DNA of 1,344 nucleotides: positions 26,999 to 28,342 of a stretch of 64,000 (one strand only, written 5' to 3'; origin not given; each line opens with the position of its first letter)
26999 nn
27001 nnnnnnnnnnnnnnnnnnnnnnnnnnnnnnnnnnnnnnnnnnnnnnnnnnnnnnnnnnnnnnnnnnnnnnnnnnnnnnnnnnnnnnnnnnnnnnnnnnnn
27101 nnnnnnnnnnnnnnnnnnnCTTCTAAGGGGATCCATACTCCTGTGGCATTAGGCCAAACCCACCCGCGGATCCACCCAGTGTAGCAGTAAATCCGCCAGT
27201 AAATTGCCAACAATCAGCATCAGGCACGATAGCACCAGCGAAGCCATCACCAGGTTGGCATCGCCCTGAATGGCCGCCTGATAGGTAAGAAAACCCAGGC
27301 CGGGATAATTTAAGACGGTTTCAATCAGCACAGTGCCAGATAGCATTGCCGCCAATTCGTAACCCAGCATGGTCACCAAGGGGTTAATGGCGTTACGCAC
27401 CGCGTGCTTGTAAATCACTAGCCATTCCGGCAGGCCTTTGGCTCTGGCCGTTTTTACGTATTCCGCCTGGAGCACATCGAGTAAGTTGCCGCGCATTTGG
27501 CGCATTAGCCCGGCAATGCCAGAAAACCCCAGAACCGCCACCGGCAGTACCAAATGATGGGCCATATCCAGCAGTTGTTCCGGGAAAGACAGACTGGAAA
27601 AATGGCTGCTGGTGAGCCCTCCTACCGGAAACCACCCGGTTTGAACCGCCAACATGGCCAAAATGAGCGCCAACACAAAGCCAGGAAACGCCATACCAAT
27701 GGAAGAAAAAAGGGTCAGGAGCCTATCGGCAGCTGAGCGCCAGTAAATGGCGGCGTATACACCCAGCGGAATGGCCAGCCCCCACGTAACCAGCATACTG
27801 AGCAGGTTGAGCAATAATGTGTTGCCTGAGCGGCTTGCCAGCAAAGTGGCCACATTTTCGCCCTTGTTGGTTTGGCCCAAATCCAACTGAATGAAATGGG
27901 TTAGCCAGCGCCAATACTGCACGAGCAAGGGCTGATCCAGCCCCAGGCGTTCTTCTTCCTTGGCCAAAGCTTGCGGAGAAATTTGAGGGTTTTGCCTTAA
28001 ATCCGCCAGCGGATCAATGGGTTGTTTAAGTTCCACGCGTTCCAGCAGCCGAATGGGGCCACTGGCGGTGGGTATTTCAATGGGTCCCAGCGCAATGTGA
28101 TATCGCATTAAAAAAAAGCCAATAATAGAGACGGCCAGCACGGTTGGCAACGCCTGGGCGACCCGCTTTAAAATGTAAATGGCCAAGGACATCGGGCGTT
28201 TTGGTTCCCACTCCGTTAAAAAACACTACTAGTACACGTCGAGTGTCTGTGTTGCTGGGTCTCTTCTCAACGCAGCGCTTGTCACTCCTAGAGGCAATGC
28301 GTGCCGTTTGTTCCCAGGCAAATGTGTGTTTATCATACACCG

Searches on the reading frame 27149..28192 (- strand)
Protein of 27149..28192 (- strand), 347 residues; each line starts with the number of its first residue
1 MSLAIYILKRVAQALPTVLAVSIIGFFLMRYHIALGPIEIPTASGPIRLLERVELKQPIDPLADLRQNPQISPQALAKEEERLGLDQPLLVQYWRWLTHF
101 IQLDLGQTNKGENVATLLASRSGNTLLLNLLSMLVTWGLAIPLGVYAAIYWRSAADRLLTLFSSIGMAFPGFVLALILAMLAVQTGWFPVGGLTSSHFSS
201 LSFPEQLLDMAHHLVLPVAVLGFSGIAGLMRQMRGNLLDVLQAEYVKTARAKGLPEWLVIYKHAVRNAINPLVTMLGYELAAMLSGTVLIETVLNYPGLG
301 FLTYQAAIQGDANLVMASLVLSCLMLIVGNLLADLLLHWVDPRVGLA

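Call 27: search_protein_families(library=pfam, proteins=[window:27149-28192:-], max_evalue=0.01)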
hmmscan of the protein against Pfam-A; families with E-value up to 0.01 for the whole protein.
window:27149-28192:- (347 aa): 3 families
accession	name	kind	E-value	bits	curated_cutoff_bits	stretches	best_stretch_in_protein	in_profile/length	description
PF00528.27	BPD_transp_1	-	2.5e-39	135.4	26.4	1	140-344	1-182/184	Binding-protein-dependent transport system inner membrane component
PF19300.4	BPD_transp_1_N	-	4.6e-06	27.2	23.8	1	65-101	37-73/114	Binding-prot-dependent transport system membrane comp, N-term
PF09605.15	Trep_Strep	-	0.0017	18.8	28.7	1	268-338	26-96/185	Hypothetical bacterial integral membrane protein (Trep_Strep)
